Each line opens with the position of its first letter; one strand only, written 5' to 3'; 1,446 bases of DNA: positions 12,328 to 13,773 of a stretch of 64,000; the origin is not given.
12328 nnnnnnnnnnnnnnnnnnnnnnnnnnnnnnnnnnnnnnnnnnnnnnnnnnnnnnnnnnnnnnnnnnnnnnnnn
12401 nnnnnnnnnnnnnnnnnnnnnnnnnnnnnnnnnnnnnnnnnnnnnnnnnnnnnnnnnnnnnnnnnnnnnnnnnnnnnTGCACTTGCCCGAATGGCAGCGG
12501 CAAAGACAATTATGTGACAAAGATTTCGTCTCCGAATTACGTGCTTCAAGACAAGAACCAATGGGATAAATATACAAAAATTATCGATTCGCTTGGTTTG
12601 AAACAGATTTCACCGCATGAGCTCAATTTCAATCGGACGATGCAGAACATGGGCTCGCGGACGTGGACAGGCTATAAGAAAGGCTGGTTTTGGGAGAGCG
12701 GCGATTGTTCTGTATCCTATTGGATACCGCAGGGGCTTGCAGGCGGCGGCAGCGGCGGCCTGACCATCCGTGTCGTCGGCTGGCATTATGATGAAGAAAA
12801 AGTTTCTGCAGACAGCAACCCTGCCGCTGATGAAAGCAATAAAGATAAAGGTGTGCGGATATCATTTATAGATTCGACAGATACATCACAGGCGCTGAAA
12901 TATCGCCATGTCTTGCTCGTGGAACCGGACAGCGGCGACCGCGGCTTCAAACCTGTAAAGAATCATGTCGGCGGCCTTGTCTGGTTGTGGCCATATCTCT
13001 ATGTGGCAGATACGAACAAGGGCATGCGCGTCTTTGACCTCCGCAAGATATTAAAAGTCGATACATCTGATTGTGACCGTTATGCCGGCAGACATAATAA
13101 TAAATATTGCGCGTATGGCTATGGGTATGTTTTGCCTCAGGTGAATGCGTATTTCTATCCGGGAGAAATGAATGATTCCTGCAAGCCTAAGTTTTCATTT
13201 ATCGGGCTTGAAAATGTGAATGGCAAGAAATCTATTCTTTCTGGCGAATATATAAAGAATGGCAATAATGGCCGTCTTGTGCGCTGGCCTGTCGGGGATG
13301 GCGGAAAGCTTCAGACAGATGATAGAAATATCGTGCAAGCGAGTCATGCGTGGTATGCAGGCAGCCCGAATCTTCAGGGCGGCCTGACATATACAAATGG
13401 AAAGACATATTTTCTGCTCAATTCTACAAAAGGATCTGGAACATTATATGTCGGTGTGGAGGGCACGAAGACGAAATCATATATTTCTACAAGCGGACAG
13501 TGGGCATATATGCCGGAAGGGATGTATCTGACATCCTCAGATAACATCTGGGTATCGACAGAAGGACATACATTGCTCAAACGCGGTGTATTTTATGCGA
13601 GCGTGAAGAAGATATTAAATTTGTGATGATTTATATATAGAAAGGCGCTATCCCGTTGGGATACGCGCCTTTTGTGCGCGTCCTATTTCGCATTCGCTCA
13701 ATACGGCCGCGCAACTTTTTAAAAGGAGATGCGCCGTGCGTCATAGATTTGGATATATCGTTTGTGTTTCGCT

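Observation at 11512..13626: Mosaic secreted protein: ~50x DQP spacer, disintegrin-like repeats, and a low-GC C-terminal module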

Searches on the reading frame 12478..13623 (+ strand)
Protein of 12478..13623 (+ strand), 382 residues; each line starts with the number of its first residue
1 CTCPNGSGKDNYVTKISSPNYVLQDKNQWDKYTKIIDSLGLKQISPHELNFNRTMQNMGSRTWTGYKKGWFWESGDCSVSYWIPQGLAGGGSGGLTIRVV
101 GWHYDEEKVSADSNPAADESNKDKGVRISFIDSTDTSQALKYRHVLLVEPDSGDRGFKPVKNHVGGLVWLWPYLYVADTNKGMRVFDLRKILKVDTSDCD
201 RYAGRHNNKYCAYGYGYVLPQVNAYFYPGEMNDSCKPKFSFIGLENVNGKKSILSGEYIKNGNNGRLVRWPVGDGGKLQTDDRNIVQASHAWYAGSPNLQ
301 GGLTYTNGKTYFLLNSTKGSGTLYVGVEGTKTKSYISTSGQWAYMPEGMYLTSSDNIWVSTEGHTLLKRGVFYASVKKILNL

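Call 12: find_homologous_proteins(query=window:12478-13623:+, max_evalue=0.001)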
Query window:12478-13623:+ (382 aa): 151 proteins with E <= 0.001 among 2067 candidates; the best 120 are listed.
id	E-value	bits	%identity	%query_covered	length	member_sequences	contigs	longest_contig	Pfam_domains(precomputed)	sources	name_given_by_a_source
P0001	1.5e-265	899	100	100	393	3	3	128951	-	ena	-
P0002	8.8e-218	742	82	100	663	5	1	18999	PF00200.29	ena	-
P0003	2.2e-184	632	82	85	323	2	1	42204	-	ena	-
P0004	8.6e-143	495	57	99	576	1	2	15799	PF00200.29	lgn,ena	-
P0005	2.5e-141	490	56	99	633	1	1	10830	PF00200.29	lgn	-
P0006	3.5e-139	483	56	99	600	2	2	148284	PF00200.29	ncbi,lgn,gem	-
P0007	1.9e-136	474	56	99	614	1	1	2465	PF00200.29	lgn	-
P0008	1.9e-128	448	53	99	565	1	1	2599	PF00200.29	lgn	-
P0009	8.7e-128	445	53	99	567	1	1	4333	PF00200.29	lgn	-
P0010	1.6e-119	418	50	99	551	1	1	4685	PF00200.29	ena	-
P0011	3.1e-107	378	47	98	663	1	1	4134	PF00200.29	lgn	-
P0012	3.8e-105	371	48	99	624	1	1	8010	-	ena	-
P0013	2.9e-103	365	67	64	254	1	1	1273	-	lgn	-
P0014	2.3e-102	362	45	99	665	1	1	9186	PF00200.29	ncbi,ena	-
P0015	1.1e-101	359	46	99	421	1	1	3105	-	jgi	jgi:hypothetical protein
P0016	4.4e-101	357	46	99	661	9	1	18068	PF00200.29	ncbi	-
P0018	3.3e-98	348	45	99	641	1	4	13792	PF00200.29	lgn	-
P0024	2.2e-89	319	43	99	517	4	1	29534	PF00200.29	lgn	-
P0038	8.5e-74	268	39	99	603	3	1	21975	PF00200.29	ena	-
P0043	7.7e-62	228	37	89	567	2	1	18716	PF00200.29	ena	-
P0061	1.8e-37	148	32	92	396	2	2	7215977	-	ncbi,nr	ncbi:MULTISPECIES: hypothetical protein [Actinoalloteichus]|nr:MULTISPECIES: hypothetical protein [A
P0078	1.7e-34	138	33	81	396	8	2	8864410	-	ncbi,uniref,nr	ncbi:hypothetical protein HDA40_001548 [Hamadaea flava]|uniref:Secreted protein n=1 Tax=Hamadaea fla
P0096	6.8e-31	126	36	55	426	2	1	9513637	-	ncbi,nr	ncbi:hypothetical protein SLCG_4371 [Streptomyces lincolnensis]|nr:hypothetical protein SLCG_4371 [S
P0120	1.7e-28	118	32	74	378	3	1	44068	-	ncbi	ncbi:MAG: hypothetical protein Q9202_006937 [Teloschistes flavicans]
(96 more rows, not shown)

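Call 13: search_solved_structures(query=window:12478-13623:+, max_evalue=10)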
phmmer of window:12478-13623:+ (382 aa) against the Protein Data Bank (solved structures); distinct sequences matched with E-value up to 10: 10.
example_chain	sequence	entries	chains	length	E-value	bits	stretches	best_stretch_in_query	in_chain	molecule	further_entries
8h25_A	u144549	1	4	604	0.074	15.7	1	43-123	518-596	Beta-galactosidase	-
31lf_2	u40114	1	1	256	0.54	12.8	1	27-77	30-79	Genome polyprotein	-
29ti_2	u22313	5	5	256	0.54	12.8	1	27-77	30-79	Capsid protein VP2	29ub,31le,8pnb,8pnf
2hwb_2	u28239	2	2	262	0.56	12.8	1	27-77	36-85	HUMAN RHINOVIRUS 14 COAT PROTEIN (SUBUNIT VP2)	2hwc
1d3i_2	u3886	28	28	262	0.56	12.8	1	27-77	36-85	PROTEIN (RHINOVIRUS 14 COAT PROTEIN VP2) | HUMAN RHINOVIRUS 14 COAT PROTEIN (SUBUNIT VP2) | Coat protein VP2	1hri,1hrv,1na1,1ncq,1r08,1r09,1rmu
4pdw_B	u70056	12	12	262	0.56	12.8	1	27-77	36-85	Genome polyprotein | viral protein 2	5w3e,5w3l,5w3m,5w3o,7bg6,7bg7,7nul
1k5m_B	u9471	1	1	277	0.61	12.7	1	27-77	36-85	CHIMERA OF HRV14 COAT PROTEIN VP2 (P1B) AND the V3 loop of HIV-1 gp120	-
4bip_B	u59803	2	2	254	0.71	12.5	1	20-77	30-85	VP2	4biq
9i24_L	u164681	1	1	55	1.6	11.3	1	188-221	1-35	Factor X light chain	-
2gd4_L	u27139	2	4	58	1.8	11.1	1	188-221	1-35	Coagulation factor X, Stuart factor, Stuart-Prower factor, Contains: Factor X light chain; | Coagulation factor X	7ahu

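Call 17: find_encoding_contigs(protein=P0001, flank=10000, max_places=6)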
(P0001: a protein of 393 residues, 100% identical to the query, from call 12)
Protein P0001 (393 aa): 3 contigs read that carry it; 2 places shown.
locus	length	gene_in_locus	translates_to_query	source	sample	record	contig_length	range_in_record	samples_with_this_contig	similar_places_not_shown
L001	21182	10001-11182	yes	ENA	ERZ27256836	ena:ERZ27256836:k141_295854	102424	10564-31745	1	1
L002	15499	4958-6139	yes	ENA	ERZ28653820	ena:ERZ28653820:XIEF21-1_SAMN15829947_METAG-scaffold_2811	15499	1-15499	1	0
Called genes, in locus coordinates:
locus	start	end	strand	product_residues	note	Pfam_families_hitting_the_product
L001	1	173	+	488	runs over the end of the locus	PF02321:OEP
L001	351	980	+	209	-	PF00440:TetR_N (weak)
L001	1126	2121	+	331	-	PF00364:Biotin_lipoyl (faint), PF25917:BSH_RND, PF25984:BSH_YknX (faint), PF25881:HH_YBHG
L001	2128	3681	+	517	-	PF12698:ABC2_membrane_3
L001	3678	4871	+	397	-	PF12698:ABC2_membrane_3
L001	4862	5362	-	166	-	-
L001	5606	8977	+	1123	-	PF01839:FG-GAP (faint), PF13517:FG-GAP_3 (weak)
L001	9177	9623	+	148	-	-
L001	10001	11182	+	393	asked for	-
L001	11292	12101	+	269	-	-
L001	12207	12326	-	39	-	-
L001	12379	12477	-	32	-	-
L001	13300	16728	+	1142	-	PF01839:FG-GAP (faint), PF13517:FG-GAP_3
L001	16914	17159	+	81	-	-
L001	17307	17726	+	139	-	PF01451:LMWPc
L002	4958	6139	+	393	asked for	-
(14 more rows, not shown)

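Call 21: find_encoding_contigs(protein=P0002, flank=10000, max_places=3)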
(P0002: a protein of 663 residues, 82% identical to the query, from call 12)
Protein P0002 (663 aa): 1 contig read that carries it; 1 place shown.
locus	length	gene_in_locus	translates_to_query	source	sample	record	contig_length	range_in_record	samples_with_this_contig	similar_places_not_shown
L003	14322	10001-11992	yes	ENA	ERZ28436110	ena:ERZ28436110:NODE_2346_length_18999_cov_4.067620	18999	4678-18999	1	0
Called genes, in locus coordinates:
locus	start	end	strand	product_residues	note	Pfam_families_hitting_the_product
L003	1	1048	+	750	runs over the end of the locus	PF12810:ALK_LTK_GRD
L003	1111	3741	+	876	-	-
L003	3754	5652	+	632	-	-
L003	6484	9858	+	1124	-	PF01839:FG-GAP (faint), PF13517:FG-GAP_3 (weak)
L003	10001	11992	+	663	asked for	PF00200:Disintegrin (weak)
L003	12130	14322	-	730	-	?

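Call 22: find_encoding_contigs(protein=P0006, flank=10000, max_places=3)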
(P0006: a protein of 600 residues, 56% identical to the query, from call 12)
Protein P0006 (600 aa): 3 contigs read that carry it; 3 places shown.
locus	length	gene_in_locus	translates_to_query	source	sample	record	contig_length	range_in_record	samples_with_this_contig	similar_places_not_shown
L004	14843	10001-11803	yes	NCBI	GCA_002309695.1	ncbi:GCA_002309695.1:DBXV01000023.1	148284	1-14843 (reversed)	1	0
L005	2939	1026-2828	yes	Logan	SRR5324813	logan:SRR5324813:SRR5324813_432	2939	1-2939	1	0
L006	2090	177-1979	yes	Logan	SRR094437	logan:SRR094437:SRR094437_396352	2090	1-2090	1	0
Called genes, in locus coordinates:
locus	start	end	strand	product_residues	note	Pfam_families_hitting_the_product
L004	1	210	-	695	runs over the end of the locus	-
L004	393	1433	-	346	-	PF00389:2-Hacid_dh, PF02826:2-Hacid_dh_C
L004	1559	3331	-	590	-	PF05524:PEP-utilisers_N, PF00391:PEP-utilizers, PF02896:PEP-utilizers_C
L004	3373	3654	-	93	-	PF00381:PTS-HPr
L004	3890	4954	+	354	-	PF26370:KDD_N, PF00107:ADH_zinc_N (weak)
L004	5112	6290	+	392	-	PF00155:Aminotran_1_2, PF01212:Beta_elim_lyase (weak), PF00266:Aminotran_5, PF01053:Cys_Met_Meta_PP (weak), PF01041:DegT_DnrJ_EryC1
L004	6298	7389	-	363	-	-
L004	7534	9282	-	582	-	-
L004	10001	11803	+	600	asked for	PF00200:Disintegrin (weak)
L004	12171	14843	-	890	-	?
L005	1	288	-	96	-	?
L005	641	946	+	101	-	-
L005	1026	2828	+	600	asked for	PF00200:Disintegrin (weak)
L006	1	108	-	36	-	?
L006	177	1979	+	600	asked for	PF00200:Disintegrin (weak)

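Call 24: predict_structure(alignment_id=A1)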
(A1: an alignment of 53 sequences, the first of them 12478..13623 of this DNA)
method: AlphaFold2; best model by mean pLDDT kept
length: 382 residues; sequences in the alignment: 53
mean_pLDDT: 96.1   pTM: 0.95
mean pLDDT of the five models: 96.1, 95.7, 95.6, 95.6, 95.0
residues with pLDDT >= 90: 363; 70-90: 15; 50-70: 4; < 50: 0
segments of 3 or more residues with pLDDT < 50: none
pLDDT, mean of each block of 10 residues (from residue 1): 78 96 98 98 98 98 98 96 97 98 96 86 92 98 98 95 95 98 98 97 96 98 97 94 94 97 95 98 98 97 96 97 98 98 97 97 97 98 89
secondary structure, 60 per line:
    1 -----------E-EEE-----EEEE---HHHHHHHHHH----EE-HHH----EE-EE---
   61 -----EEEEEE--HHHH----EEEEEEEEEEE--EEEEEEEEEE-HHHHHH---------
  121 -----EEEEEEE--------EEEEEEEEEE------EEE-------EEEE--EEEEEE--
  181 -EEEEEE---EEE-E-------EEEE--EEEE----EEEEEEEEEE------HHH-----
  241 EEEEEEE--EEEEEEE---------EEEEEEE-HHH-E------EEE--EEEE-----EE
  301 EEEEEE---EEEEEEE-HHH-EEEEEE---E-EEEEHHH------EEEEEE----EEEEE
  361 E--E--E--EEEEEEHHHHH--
elements in order: E14-16 E22-25 H29-38 E66-71 H74-77 E82-92 E95-104 H106-111 E126-132 E141-150 E157-159 E167-170 E173-178 E182-187 E191-193 E203-206 E209-212 E217-226 E241-247 E250-256 E266-272 E285-287 E290-293 E299-306 E310-316 E322-327 E333-336 E346-351 E356-361 E370-375 H376-380

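Call 30: fold_search(model_id=the predicted structure, library=pdb)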
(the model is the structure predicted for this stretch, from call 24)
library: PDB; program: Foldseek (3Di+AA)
matches with E <= 10: 1118; with E <= 0.001: 91
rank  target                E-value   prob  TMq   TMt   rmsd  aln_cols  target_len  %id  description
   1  9djx_B                4.7e-05  1.00  0.32  0.18   8.6       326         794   13  Ternary complex structure of Cereblon-DDB1 bound to WIZ(ZF7) and the molecular glue WIZ-6 (released 2024-11-27)
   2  7vpg_C                4.9e-05  1.00  0.33  0.37  13.1       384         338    9  Crystal structure of the C-terminal tail of SARS-CoV-1 Orf6 complex with human nucleoporin pair Rae1-Nup98 (released 2022-01-19)
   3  9oty_A                5.7e-05  1.00  0.31  0.18   8.7       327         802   12  DDB1-CRBN with CK1 alpha, SB-405483, and DEG-47: composite map and model submission (released 2025-11-19)
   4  7byf_D                6.4e-05  1.00  0.34  0.37  13.1       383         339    9  The crystal structure of mouse ORF10-Rae1-Nup98 complex (released 2021-03-24)
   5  8wjb_A                6.7e-05  1.00  0.36  0.34  15.8       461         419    8  Structural insights into the Langya virus attachment glycoprotein (released 2024-10-02)
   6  9leo_H                8.2e-05  0.99  0.32  0.29  15.9       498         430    8  LayV-G Head in complex of LayG-1069 and LayG-1133 (released 2025-10-01)
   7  7f90_C                9.5e-05  1.00  0.32  0.36  13.5       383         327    9  Crystal structure of SARS auxiliary protein in complex with human nuclear protein (released 2022-09-14)
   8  9zxm                  1.0e-04  1.00  0.32  0.18   8.4       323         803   12  DDB1 delta with compound 6 (released 2026-04-08)
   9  8wjb_B                1.0e-04  1.00  0.36  0.33  14.5       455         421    9  Structural insights into the Langya virus attachment glycoprotein (released 2024-10-02)
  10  6cvz_A                1.2e-04  0.99  0.33  0.36  12.2       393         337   11  Crystal structure of the WD40-repeat of RFWD3 (released 2018-06-27)
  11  9fd2_b                1.2e-04  1.00  0.30  0.16  11.6       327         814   12  Structure of Pol II-TC-NER-STK19 complex (released 2024-11-13)
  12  8t26                  1.3e-04  1.00  0.36  0.29  12.0       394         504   13  Crystal Structure of Porphyromonas gingivalis Sialidase (PG_0352) D219A mutant bound to 3'-Sialyllactose (only Neu5Ac vi (released 2023-10-04)
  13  8jzb_B                1.4e-04  0.99  0.34  0.27  15.8       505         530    7  Langya Henipavirus attachment protein (released 2024-04-17)
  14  8tnr_A                1.4e-04  1.00  0.30  0.17  11.2       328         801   12  Cryo-EM structure of DDB1dB:CRBN:PT-179:SD40, conformation 2 (released 2024-03-13)
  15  9qaw_B                1.7e-04  1.00  0.32  0.05   9.5       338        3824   10  CryoEM structure of the human LRP2 receptor ectodomain in complex with LRPAP1 (released 2026-03-11)
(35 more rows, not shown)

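Call 32: find_related_loci(query=window:12478-13623:+, collection=genome_contigs, flank=6000)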
Query window:12478-13623:+ (382 aa) in genome_contigs; peptide patterns used: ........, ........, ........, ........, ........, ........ (x = any residue, [..] = any of these).
31 stretches matched a pattern; 1 encode a relative of the query (tblastn E <= 1e-3); 1 distinct loci.
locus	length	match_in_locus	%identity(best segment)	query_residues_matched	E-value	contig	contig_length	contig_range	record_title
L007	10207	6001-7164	56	1-380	4e-140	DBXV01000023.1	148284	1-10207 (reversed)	MAG TPA_asm: Myxococcales bacterium UBA1203 UBA1203_contig_26350, whole genome shotgun sequence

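Call 35: search_solved_structures(query=A1, max_evalue=10)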
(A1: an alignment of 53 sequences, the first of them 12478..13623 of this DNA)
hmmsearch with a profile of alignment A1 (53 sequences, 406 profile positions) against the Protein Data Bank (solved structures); distinct sequences matched with E-value up to 10: 6.
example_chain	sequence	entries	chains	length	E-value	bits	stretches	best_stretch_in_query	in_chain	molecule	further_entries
1dbv_O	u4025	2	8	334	0.55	12.1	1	64-145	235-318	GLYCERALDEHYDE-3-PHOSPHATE DEHYDROGENASE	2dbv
3dbv_O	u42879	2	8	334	0.55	12.1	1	64-145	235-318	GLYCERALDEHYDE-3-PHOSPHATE DEHYDROGENASE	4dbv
1npt_O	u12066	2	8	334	0.56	12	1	64-145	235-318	Glyceraldehyde 3-phosphate dehydrogenase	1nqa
1gd1_O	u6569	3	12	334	0.56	12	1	64-145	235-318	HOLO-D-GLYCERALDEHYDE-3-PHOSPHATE DEHYDROGENASE | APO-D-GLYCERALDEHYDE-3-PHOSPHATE DEHYDROGENASE | Glyceraldehyde-3-phosphate dehydrogenase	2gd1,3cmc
1nq5_O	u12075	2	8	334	0.56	12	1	64-145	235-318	Glyceraldehyde 3-phosphate dehydrogenase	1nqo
6g7w_A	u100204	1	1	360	1.6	10.6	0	189-214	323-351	NHL repeat-containing protein 2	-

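Call 36: search_protein_families(library=pfam, alignment_id=A1, max_evalue=1)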
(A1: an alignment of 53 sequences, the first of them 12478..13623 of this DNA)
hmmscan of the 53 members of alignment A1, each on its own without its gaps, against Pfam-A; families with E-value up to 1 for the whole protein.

A. member 1, window:12478-13623:+ (382 aa): 0 families

B. families by the number of members that match (of 53 scanned): 17 families
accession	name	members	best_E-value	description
PF08309.17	LVIVD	24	0.00082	LVIVD repeat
PF00200.28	Disintegrin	11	5e-25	Disintegrin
PF08511.16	COQ9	2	0.12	COQ9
PF13948.11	DUF4215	1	8.6e-08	Domain of unknown function (DUF4215)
PF00526.23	Dicty_CTDC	1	0.00021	Dictyostelium (slime mold) repeat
PF11617.13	Cu-binding_MopE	1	0.00058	Putative metal-binding motif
PF04319.19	NifZ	1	0.0065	NifZ domain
PF12071.13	DUF3551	1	0.032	Protein of unknown function (DUF3551)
PF10518.14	TAT_signal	1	0.046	TAT (twin-arginine translocation) pathway signal sequence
PF25471.1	TM_PetC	1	0.065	Iron-sulfur subunit PetC transmembrane anchor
PF01790.23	LGT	1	0.069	Prolipoprotein diacylglyceryl transferase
PF12604.14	gp37_C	1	0.12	Tail fibre protein gp37 C terminal domain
PF12661.13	hEGF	1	0.17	Human growth factor-like EGF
PF16375.10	DUF4986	1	0.23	Domain of unknown function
PF12010.13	DUF3502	1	0.25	Domain of unknown function (DUF3502)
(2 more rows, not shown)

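Call 38: search_protein_families(library=ncbifam, alignment_id=A1, max_evalue=1)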
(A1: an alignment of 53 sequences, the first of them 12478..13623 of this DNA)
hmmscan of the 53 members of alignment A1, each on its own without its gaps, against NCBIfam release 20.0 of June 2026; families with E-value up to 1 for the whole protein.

A. member 1, window:12478-13623:+ (382 aa): 0 families

B. families by the number of members that match (of 53 scanned): 10 families
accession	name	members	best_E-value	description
NF033662.1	acid_disulf_rpt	2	3.8e-08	acidic double-disulfide repeat-containing protein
TIGR01409.1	TAT_signal_seq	2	0.021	twin-arginine translocation signal domain-containing protein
NF037973.1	metallo_SslE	2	0.025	lipoprotein metalloprotease SslE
TIGR03803.2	Gloeo_Verruco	2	0.052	choice-of-anchor tandem repeat GloVer-containing protein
TIGR02232.1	myxo_disulf_rpt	1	3e-08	cysteine-rich acidic repeat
NF037948.1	signal_int_SinM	1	0.007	signal integration modulator SinM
TIGR04299.1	antiport_PotE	1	0.099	putrescine-ornithine antiporter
NF047408.1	SA0632_fam_LP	1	0.12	SA0632 family lipoprotein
TIGR02525.1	plasmid_TraJ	1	0.19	plasmid transfer ATPase TraJ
NF033840.1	PspC_relate_1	1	0.43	PspC-related protein choline-binding protein 1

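Call 42: find_encoding_contigs(protein=P0004, flank=8000, max_places=2)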
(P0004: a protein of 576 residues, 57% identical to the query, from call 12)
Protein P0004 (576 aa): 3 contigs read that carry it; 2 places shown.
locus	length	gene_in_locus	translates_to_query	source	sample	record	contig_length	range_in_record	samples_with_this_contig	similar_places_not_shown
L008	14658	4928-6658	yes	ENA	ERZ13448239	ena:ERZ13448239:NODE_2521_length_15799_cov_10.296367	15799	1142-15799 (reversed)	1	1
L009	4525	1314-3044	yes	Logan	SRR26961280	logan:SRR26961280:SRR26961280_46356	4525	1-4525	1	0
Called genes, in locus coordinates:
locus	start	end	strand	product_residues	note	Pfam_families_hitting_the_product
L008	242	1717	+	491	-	PF06545:AllG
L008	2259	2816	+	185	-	-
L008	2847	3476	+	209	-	-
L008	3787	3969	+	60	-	PF04074:DUF386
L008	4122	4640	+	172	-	-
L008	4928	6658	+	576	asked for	PF00200:Disintegrin (weak)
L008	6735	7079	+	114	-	-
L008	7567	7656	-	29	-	-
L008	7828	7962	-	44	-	-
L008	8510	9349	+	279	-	-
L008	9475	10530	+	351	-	PF02618:YceG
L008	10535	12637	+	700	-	PF02518:HATPase_c (weak), PF13589:HATPase_c_3, PF01119:DNA_mis_repair, PF08676:MutL_C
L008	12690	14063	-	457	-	PF00128:Alpha-amylase, PF16657:Malt_amylase_C (faint)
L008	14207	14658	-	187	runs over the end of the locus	PF00440:TetR_N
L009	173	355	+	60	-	PF04074:DUF386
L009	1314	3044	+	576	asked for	PF00200:Disintegrin (weak)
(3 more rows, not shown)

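Call 43: find_encoding_contigs(protein=P0016, flank=8000, max_places=2)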
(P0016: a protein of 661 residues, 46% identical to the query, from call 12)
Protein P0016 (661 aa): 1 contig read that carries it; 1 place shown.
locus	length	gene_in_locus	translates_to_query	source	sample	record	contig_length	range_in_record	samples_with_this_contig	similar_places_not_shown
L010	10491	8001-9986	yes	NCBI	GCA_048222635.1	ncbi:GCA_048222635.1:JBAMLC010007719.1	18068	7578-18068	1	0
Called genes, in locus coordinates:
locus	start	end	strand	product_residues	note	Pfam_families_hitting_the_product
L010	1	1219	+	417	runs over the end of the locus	PF04055:Radical_SAM, PF13186:SPASM (weak)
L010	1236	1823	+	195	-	-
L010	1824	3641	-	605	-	PF00005:ABC_tran, PF13304:AAA_21 (faint)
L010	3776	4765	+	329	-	-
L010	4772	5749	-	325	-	PF07238:PilZ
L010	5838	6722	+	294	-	PF14247:DUF4344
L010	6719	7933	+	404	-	PF01734:Patatin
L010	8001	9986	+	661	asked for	PF00200:Disintegrin (weak)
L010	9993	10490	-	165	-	?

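Call 44: find_encoding_contigs(protein=P0024, flank=8000, max_places=2)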
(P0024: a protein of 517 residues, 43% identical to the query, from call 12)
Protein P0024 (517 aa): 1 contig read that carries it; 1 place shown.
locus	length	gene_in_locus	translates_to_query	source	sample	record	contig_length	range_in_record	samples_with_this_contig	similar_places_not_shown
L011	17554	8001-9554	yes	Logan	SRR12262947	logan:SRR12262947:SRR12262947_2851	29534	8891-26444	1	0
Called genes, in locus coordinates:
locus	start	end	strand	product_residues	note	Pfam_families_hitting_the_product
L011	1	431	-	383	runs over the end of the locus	PF17785:PUA_3, PF10672:Methyltrans_SAM, PF03602:Cons_hypoth95 (weak), PF05175:MTS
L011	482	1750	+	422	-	-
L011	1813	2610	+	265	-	PF04376:ATE_N, PF04377:ATE_C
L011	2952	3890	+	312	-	PF04674:Phi_1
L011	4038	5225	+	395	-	PF04706:Dickkopf_N (faint)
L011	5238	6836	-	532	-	-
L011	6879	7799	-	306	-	PF01551:Peptidase_M23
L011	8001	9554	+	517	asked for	PF00200:Disintegrin (weak)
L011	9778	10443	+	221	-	PF04542:Sigma70_r2, PF08281:Sigma70_r4_2 (weak)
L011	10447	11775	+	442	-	PF04773:FecR (weak)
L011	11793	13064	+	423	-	-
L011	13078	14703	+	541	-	PF01979:Amidohydro_1, PF07969:Amidohydro_3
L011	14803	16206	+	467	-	PF00069:Pkinase, PF07714:PK_Tyr_Ser-Thr, PF03109:ABC1 (weak)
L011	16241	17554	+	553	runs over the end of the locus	-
